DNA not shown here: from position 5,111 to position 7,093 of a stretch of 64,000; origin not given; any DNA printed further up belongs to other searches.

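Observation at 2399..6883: Non-canonical end of the assembly line: C - carrier - A(Ser) - C, no thioesterase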

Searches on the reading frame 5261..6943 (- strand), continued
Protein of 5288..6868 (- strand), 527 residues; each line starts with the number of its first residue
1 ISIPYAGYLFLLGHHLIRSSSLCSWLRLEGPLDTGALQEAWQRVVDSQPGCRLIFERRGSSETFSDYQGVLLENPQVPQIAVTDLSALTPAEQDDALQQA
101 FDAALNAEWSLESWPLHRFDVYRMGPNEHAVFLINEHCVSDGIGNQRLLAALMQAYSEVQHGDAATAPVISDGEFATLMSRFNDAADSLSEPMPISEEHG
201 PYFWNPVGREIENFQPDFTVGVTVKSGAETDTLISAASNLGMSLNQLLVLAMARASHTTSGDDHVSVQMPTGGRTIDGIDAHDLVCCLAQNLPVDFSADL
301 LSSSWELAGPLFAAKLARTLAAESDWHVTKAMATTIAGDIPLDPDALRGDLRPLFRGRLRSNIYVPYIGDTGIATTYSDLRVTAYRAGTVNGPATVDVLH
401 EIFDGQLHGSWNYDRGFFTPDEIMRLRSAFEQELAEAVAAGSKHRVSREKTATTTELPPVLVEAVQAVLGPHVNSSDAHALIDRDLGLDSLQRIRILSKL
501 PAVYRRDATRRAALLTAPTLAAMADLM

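Call 32: search_solved_structures(query=window:5486-6943:-, max_evalue=0.1)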
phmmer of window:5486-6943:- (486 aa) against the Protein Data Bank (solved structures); distinct sequences matched with E-value up to 0.1: 13.
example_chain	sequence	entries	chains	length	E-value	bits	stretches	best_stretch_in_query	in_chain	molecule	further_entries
9rde_A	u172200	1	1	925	5.6e-06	28.7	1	88-319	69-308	Bacitracin synthase 3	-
9uay_A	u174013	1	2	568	1.4e-05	27.3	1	51-197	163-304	CmnI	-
1l5a_A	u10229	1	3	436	0.00011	24.4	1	43-193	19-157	amide synthase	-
9up2_A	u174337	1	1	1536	0.00014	24.1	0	56-300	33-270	PvdL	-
9lcp_A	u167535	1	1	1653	0.00017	23.8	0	56-300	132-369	PvdL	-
9lco_A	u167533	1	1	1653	0.00017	23.8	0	56-300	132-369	PvdL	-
8xjz_C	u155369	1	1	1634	0.00027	23.2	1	84-463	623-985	Peptide synthetase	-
9lcq_A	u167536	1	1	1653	0.00032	22.9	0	56-300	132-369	PvdL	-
5u89_A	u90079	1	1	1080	0.001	21.2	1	50-182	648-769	Amino acid adenylation domain protein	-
6p1j_A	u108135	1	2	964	0.0017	20.5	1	34-188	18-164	Txo2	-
2jgp_A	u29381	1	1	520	0.025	16.6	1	124-211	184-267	TYROCIDINE SYNTHETASE 3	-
2xhg_A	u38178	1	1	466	0.044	15.9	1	118-250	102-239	TYROCIDINE SYNTHETASE A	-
9bfg_A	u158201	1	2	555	0.059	15.4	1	118-220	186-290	Tyrocidine synthase 1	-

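Call 37: search_protein_families(library=pfam, proteins=[L008:3-806:+, L008:810-2249:+, L008:2246-8104:+, L008:8161-9600:+, L008:16751-17695:+, L008:18011-18955:+, L008:19019-20425:+, L008:20409-21581:+, L005:172-2034:+, L005:2114-6832:+], max_evalue=0.0001)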
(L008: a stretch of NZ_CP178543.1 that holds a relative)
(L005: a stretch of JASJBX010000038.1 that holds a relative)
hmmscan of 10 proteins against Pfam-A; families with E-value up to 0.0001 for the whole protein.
L008:3-806:+ (268 aa): 3 families
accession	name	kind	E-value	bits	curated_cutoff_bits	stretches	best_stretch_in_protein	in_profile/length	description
PF23024.1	AMP-dom_DIP2-like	-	6.3e-14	52.4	27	1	2-111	6-107/110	Disco-interacting protein 2-like, AMP domain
PF00550.31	PP-binding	-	4.5e-11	43.3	20.8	1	150-208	9-67/67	Phosphopantetheine attachment site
PF23297.2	ACP_SdgA_C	-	7.1e-06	26.5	27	1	133-217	4-88/95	Highly reducing polyketide synthase sdgA, C-terminal ACP domain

L008:810-2249:+ (480 aa): 4 families
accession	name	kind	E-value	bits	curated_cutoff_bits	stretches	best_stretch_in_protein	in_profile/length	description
PF00109.32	ketoacyl-synt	-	1.4e-97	326.7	20.8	1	51-302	2-252/252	Beta-ketoacyl synthase, N-terminal domain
PF02801.28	Ketoacyl-synt_C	-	5.6e-47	159.1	20.8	1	310-427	1-118/119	Beta-ketoacyl synthase, C-terminal domain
PF16197.11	KAsynt_C_assoc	-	1.4e-08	35.6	33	1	430-479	1-47/111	Ketoacyl-synthetase C-terminal extension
PF00108.29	Thiolase_N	-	1.1e-05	25.3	26.4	0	216-254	77-115/260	Thiolase, N-terminal domain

L008:2246-8104:+ (1953 aa): 12 families
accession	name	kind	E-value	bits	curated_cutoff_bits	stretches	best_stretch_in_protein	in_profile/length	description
PF00109.32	ketoacyl-synt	-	7.9e-82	275.1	20.8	1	1095-1377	3-252/252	Beta-ketoacyl synthase, N-terminal domain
PF00698.26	Acyl_transf_1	-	1.4e-60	205.9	32.7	1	112-430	1-318/319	Acyl transferase domain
PF02801.28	Ketoacyl-synt_C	-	2.6e-42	144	20.8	1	1385-1502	1-118/119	Beta-ketoacyl synthase, C-terminal domain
PF08659.16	KR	-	1.8e-39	136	22.6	1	727-923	2-178/180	KR domain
PF22621.2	CurL-like_PKS_C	-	4e-35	120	27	2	22-85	1-64/64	CurL-like, PKS C-terminal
PF22336.2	RhiE-like_linker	-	6.1e-23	81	27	2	26-90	2-65/67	RhiE-like, KS-MAT linker domain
PF21394.3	Beta-ketacyl_N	-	1.4e-20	74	26.9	1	507-683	1-168/170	Beta-ketoacyl synthase-like, N-terminal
PF16197.11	KAsynt_C_assoc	-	1.5e-19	70.8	33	1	1505-1608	1-100/111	Ketoacyl-synthetase C-terminal extension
PF00550.31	PP-binding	-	2.2e-13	50.7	20.8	1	1014-1067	14-67/67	Phosphopantetheine attachment site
PF13561.12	adh_short_C2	-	3.8e-10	40.2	27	1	782-902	34-153/236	Enoyl-(Acyl carrier protein) reductase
PF00106.31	adh_short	-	1.3e-08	35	26.6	1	781-859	38-114/195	short chain dehydrogenase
PF00108.29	Thiolase_N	-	3.5e-05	23.7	26.4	1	1277-1327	61-113/260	Thiolase, N-terminal domain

L008:8161-9600:+ (480 aa): 1 family
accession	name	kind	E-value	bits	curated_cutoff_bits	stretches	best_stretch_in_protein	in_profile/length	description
PF00067.27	p450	-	2.6e-81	274.2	22.8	1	27-451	1-448/462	Cytochrome P450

L008:16751-17695:+ (315 aa): 0 families

L008:18011-18955:+ (315 aa): 0 families

L008:19019-20425:+ (469 aa): 3 families
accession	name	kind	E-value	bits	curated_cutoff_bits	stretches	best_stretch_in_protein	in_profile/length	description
PF13437.12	HlyD_3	-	2.9e-11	44.5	22.2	1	344-451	2-97/106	HlyD family secretion protein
PF16576.10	HlyD_D23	-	1.9e-08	34.3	30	1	202-420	31-186/214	Barrel-sandwich domain of CusB or HlyD membrane-fusion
PF00364.28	Biotin_lipoyl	-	8.4e-06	26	22.1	0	120-142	16-38/73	Biotin-requiring enzyme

L008:20409-21581:+ (391 aa): 1 family
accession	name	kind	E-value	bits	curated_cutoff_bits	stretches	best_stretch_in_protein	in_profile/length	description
PF02687.27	FtsX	-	1.2e-12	48.3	25.5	1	277-383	5-116/120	FtsX-like permease C-terminal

L005:172-2034:+ (621 aa): 2 families
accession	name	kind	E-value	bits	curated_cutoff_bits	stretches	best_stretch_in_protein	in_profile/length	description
PF04820.20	Trp_halogenase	-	1.3e-12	47.8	21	1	138-410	153-386/458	Tryptophan halogenase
PF05834.18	Lycopene_cycl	-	3.6e-05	23.4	23.4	0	32-201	1-140/380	Lycopene cyclase protein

L005:2114-6832:+ (1573 aa): 12 families
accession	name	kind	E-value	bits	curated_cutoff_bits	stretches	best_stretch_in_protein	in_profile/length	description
PF00109.32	ketoacyl-synt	-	2e-96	322.9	20.8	1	2-252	1-252/252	Beta-ketoacyl synthase, N-terminal domain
PF00698.26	Acyl_transf_1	-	7.9e-85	285.5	32.7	1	531-845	2-313/319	Acyl transferase domain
PF08659.16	KR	-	1.8e-70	237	22.6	1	1170-1351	1-180/180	KR domain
PF02801.28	Ketoacyl-synt_C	-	2.4e-44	150.6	20.8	1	260-377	1-118/119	Beta-ketoacyl synthase, C-terminal domain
PF16197.11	KAsynt_C_assoc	-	2.3e-21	76.7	33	1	380-494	1-108/111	Ketoacyl-synthetase C-terminal extension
PF00550.31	PP-binding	-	1.3e-15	57.8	20.8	1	1450-1517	1-67/67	Phosphopantetheine attachment site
PF00106.31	adh_short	-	2.8e-15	56.7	26.6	1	1173-1329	4-158/195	short chain dehydrogenase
PF13561.12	adh_short_C2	-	1.7e-10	41.3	27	1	1181-1333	8-156/236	Enoyl-(Acyl carrier protein) reductase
PF22621.2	CurL-like_PKS_C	-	1.8e-10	41.1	27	1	443-508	1-64/64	CurL-like, PKS C-terminal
PF21394.3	Beta-ketacyl_N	-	2.7e-08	34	26.9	1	973-1052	2-83/170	Beta-ketoacyl synthase-like, N-terminal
PF02719.21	Polysacc_synt_2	-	2.7e-06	27.2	20.2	1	1173-1307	2-128/293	Polysaccharide biosynthesis protein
PF00108.29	Thiolase_N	-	2.1e-05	24.5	26.4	1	166-201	77-112/260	Thiolase, N-terminal domain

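Call 39: search_protein_representatives(alignment_id=A1)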
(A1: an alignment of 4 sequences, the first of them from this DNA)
Query: 4 sequences, 545 profile positions. Proteins with E-value up to 0.001 (for the whole library): 37607; up to 1e-10: 13297; up to 1e-30: 1365. The best 150 are listed.
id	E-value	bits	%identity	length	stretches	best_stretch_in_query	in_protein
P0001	0.0e+00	1052.3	-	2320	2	1-545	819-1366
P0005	1.8e-258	875.1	-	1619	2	1-545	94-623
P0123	6.9e-167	572.8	-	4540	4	3-540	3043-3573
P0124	3.8e-143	494.5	-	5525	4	4-540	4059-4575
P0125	1.2e-133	463.2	-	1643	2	6-538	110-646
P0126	2.9e-132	458.5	-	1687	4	2-538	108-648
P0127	6.1e-132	457.5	-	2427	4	9-540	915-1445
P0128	5.1e-122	424.7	-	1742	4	9-534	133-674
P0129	2.1e-120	419.4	-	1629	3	16-542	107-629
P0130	3.1e-115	402.3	-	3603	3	16-542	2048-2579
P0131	1.9e-113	396.4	-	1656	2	12-539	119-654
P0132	1.7e-111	390.0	-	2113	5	10-540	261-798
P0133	2.4e-111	389.5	-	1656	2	7-540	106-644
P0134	5.2e-106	371.9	-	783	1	8-540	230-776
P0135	5.3e-106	371.9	-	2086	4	13-540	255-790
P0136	3.6e-105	369.1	-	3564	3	15-537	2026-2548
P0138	2.0e-100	353.5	-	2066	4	27-544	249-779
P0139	3.6e-99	349.3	-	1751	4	9-540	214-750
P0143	2.5e-98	346.5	-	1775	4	4-451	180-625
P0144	5.5e-98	345.4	-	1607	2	13-538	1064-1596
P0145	1.0e-94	334.6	-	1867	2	11-543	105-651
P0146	2.4e-92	326.8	-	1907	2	14-537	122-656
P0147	1.1e-91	324.6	-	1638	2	16-541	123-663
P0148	3.2e-91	323.1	-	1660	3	11-539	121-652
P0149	8.6e-91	321.7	-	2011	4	13-540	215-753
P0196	1.5e-61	225.1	-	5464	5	34-287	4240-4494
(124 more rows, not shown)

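Call 44: list_cluster_members(proteins=[P0146, P0125, P0132, P0131, P0135, P0123, P0128, P0126, P0130, P0124])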
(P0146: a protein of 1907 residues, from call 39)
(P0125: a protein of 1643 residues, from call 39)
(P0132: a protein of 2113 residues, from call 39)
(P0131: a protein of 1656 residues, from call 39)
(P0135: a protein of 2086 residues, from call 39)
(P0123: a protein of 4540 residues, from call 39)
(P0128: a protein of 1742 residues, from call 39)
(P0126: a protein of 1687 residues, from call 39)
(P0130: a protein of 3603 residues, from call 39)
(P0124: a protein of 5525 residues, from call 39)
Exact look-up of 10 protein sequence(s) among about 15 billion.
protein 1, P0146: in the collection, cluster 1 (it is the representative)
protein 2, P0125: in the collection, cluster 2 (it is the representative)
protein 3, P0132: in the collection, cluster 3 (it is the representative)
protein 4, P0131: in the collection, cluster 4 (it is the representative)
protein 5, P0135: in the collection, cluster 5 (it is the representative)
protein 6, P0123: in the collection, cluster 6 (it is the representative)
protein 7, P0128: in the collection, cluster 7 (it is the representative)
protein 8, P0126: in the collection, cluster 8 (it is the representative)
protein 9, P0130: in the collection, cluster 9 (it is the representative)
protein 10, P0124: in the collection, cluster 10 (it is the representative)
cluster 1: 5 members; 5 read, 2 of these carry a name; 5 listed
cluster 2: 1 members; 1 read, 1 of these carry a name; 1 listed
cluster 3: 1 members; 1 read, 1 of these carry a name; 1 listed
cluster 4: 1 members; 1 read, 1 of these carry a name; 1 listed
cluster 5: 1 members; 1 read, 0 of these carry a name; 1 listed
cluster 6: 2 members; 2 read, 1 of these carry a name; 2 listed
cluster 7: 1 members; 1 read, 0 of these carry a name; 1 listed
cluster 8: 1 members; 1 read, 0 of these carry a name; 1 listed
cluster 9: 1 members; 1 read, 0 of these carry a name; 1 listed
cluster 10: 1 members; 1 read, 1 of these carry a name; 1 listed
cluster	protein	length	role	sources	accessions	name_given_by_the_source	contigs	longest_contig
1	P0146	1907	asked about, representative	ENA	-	-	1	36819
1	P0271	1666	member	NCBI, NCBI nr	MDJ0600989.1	MAG: amino acid adenylation domain-containing protein, partial [Crocosphaera sp.] | amino acid adenylation domain-containing protein [Crocosphaera sp.]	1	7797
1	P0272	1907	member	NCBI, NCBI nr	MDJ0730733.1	MAG: amino acid adenylation domain-containing protein [Crocosphaera sp.] | amino acid adenylation domain-containing protein [Crocosphaera sp.]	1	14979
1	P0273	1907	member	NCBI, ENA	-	-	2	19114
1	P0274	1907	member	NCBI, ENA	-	-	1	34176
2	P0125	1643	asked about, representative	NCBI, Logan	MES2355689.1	MAG: amino acid adenylation domain-containing protein [Pseudomonadota bacterium]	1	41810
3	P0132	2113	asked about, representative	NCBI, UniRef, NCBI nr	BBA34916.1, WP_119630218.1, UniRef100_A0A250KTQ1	hypothetical protein sS8_2973 [Methylocaldum marinum] | Carrier domain-containing protein n=1 Tax=Methylocaldum marinum TaxID=1432792 ... | non-ribosomal peptide synthetase [Methylocaldum marinum]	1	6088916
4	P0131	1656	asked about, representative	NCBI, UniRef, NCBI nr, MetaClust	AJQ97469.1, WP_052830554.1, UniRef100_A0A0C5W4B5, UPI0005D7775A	non-ribosomal peptide synthetase [Gynuella sunshinyii] | Non-ribosomal peptide synthetase modules-related protein n=1 Tax=Gynuella sunshinyii ... | status=active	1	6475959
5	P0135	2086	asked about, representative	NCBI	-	-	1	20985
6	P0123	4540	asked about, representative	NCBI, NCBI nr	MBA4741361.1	MAG: amino acid adenylation domain-containing protein [Azoarcus sp.] | amino acid adenylation domain-containing protein [Azoarcus sp.]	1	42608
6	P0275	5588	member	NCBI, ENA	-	-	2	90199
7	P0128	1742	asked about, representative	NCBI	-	-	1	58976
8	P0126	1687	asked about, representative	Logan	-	-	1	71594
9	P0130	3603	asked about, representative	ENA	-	-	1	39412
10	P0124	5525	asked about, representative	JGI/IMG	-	amino acid adenylation domain-containing protein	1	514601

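Call 54: search_protein_families(library=ncbifam, proteins=[window:5486-6943:-, P0131], max_evalue=0.01)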
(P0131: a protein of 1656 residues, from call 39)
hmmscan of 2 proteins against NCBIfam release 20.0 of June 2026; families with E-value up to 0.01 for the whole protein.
window:5486-6943:- (486 aa): 2 families
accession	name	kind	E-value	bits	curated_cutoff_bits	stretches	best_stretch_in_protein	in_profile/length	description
NF004282.0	PRK05691.1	subfamily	1.4e-11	41.2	4090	1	48-193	701-840/4334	non-ribosomal peptide synthase/polyketide synthase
TIGR01720.1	NRPS-para261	subfamily_domain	0.0094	15.8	74.2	0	406-476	69-138/155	non-ribosomal peptide synthase domain TIGR01720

P0131 (1656 aa): 115 families (the best 25 are shown)
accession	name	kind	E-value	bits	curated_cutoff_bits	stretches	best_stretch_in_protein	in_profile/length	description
NF004282.0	PRK05691.1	subfamily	3.1e-143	478.2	4090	4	958-1202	3981-4225/4334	non-ribosomal peptide synthase/polyketide synthase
TIGR01733.1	AA-adenyl-dom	subfamily_domain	3.8e-117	391.6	317.4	1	705-1135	1-409/409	amino acid adenylation domain-containing protein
NF041803.1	NRPS_SolG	exception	3e-101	339.7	2200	1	684-1200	567-1071/1163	solanimycin non-ribosomal peptide synthetase SolG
NF047350.1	aureusi_NRPS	equivalog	5e-85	285.7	2500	2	684-1219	1440-1928/2373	aureusimine non-ribosomal peptide synthetase AusA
NF003417.0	PRK04813.1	subfamily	5.2e-85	285.9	476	1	687-1203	12-503/505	D-alanine--poly(phosphoribitol) ligase subunit DltA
TIGR01734.1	D-ala-DACP-lig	equivalog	4e-82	276.4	559.85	1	686-1203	8-502/504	D-alanine--poly(phosphoribitol) ligase subunit DltA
NF038078.1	NRPS_MxcG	equivalog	5.8e-81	272.4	2300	1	680-1203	457-960/1442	myxochelin non-ribosomal peptide synthetase MxcG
NF007605.2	PRK10252.1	equivalog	7.1e-80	268.9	2400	1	686-1199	462-957/1292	enterobactin non-ribosomal peptide synthetase EntF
NF004837.0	PRK06187.1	subfamily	4e-71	239.9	476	1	686-1207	16-526/531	long-chain-fatty-acid--CoA ligase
TIGR03098.1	ligase_PEP_1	hypoth_equivalog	1.9e-61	208.1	592.35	1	686-1200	8-515/517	acyl-CoA ligase (AMP-forming), exosortase A system-associated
TIGR03443.1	alpha_am_amid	equivalog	1e-57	195.4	1030.1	2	695-1156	262-750/1390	L-aminoadipate-semialdehyde dehydrogenase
NF006182.0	PRK08316.1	subfamily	1.1e-47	162.7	663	1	688-1206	21-520/523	fatty acyl-CoA synthetase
NF006754.0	PRK09274.1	equivalog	1.6e-45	155.3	478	1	684-1207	11-551/555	fatty acid CoA ligase family protein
NF005801.1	PRK07656.1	equivalog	5e-45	154.1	657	1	686-1199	9-499/500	FadD3 family acyl-CoA ligase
NF005702.0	PRK07514.1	subfamily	2.5e-44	151.5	558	1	684-1206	9-503/506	malonyl-CoA synthase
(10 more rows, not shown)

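Call 58: find_encoding_contigs(protein=P0124, flank=10000, max_places=2)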
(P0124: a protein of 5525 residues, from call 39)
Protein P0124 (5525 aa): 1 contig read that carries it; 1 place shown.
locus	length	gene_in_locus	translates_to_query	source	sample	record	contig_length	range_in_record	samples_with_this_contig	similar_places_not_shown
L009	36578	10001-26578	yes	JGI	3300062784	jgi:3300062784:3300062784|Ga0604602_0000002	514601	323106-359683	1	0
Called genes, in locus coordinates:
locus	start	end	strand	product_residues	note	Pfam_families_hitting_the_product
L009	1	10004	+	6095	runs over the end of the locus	PF00109:ketoacyl-synt, PF02801:Ketoacyl-synt_C, PF16197:KAsynt_C_assoc, PF22336:RhiE-like_linker, PF00550:PP-binding, PF00109:ketoacyl-synt, PF02801:Ketoacyl-synt_C, PF16197:KAsynt_C_assoc, +37 more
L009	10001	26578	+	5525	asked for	PF00109:ketoacyl-synt, PF02801:Ketoacyl-synt_C, PF16197:KAsynt_C_assoc, PF22621:CurL-like_PKS_C, PF14765:PS-DH, PF00106:adh_short, PF08659:KR, PF00109:ketoacyl-synt, +21 more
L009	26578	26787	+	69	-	-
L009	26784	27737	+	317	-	PF00698:Acyl_transf_1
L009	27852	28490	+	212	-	PF01656:CbiA, PF09140:MipZ (faint), PF10609:ParA (weak), PF13614:AAA_31 (weak), PF16575:CLP1_P (faint)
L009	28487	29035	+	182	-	PF05128:DUF697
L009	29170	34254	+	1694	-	PF00989:PAS (weak), PF12860:PAS_7, PF08448:PAS_4, PF12860:PAS_7, PF08448:PAS_4, PF00512:HisKA, PF02518:HATPase_c, PF00072:Response_reg, +4 more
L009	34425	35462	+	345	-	PF12849:PBP_like_2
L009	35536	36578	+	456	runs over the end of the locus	PF12501:DUF3708, PF00528:BPD_transp_1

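Call 59: find_encoding_contigs(protein=P0275, flank=10000, max_places=2)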
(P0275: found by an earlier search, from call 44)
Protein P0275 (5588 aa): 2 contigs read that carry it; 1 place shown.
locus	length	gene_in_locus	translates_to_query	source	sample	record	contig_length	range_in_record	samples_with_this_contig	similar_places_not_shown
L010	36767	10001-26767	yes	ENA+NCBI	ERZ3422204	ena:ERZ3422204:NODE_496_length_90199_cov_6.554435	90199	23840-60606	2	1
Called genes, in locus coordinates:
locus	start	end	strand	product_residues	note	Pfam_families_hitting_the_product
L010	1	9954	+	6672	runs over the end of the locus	PF00109:ketoacyl-synt, PF02801:Ketoacyl-synt_C, PF16197:KAsynt_C_assoc, PF22336:RhiE-like_linker, PF22621:CurL-like_PKS_C, PF00106:adh_short, PF08659:KR, PF00550:PP-binding, +42 more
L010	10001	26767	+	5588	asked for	PF00109:ketoacyl-synt, PF02801:Ketoacyl-synt_C, PF16197:KAsynt_C_assoc, PF22336:RhiE-like_linker, PF22621:CurL-like_PKS_C, PF14765:PS-DH, PF00106:adh_short, PF08659:KR, +23 more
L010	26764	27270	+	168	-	PF05128:DUF697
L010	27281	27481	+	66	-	-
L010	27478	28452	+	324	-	PF00698:Acyl_transf_1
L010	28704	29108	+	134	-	-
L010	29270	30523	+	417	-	PF05201:GlutR_N, PF01488:Shikimate_DH, PF00745:GlutR_dimer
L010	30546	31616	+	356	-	PF03462:PCRF, PF00472:RF-1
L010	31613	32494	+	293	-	PF17827:PrmC_N, PF05175:MTS, PF06325:PrmA (weak), PF13489:Methyltransf_23 (faint), PF13847:Methyltransf_31, PF08242:Methyltransf_12 (faint), PF13649:Methyltransf_25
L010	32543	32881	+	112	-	PF00462:Glutaredoxin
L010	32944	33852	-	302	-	PF03881:Fructosamin_kin, PF01636:APH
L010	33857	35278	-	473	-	PF00206:Lyase_1, PF14698:ASL_C2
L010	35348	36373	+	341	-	PF06580:His_kinase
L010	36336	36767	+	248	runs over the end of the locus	PF00072:Response_reg, PF04397:LytTR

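Call 69: list_cluster_members(proteins=[P0133, P0129, P0138, P0139, P0143, P0145, P0147, P0148, P0149, P0127])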
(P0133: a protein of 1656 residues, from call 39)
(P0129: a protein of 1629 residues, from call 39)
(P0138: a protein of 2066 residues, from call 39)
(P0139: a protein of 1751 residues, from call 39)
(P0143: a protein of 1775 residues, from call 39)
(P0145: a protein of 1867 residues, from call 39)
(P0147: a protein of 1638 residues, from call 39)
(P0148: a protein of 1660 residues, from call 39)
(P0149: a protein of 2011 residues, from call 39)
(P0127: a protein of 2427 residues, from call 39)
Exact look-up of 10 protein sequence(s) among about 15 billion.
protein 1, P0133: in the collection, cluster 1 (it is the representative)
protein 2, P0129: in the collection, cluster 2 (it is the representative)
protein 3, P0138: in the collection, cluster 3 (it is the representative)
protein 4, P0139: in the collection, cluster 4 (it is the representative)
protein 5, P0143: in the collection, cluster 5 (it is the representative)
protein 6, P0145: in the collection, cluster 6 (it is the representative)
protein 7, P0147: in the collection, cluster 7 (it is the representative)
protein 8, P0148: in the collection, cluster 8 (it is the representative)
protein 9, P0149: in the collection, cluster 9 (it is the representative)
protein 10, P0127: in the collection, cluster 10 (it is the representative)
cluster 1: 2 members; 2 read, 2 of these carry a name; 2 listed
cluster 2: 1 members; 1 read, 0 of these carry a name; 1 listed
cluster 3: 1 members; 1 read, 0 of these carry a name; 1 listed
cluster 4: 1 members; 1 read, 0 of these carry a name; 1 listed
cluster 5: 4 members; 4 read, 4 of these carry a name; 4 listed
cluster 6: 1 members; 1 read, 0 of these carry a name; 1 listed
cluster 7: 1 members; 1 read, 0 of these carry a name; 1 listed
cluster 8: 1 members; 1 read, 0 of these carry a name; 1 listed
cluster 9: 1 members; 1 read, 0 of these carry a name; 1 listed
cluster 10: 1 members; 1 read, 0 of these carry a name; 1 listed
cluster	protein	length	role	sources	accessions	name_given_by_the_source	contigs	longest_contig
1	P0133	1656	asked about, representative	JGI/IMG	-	fengycin family lipopeptide synthetase B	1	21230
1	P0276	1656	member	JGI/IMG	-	fengycin family lipopeptide synthetase B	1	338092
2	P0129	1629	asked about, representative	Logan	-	-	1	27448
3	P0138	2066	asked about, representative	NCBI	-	-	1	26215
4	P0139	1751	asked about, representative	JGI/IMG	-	-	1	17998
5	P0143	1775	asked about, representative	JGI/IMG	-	fengycin family lipopeptide synthetase B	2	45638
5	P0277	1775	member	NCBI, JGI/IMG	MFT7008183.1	MAG: fengycin family lipopeptide synthetase B [Colwellia sp.] | fengycin family lipopeptide synthetase B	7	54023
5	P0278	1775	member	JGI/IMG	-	amino acid adenylation domain-containing protein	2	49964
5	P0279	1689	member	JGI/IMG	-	fengycin family lipopeptide synthetase B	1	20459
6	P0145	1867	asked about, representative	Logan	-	-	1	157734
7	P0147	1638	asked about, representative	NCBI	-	-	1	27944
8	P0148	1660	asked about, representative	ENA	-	-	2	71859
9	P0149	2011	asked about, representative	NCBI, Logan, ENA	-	-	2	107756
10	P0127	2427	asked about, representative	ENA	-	-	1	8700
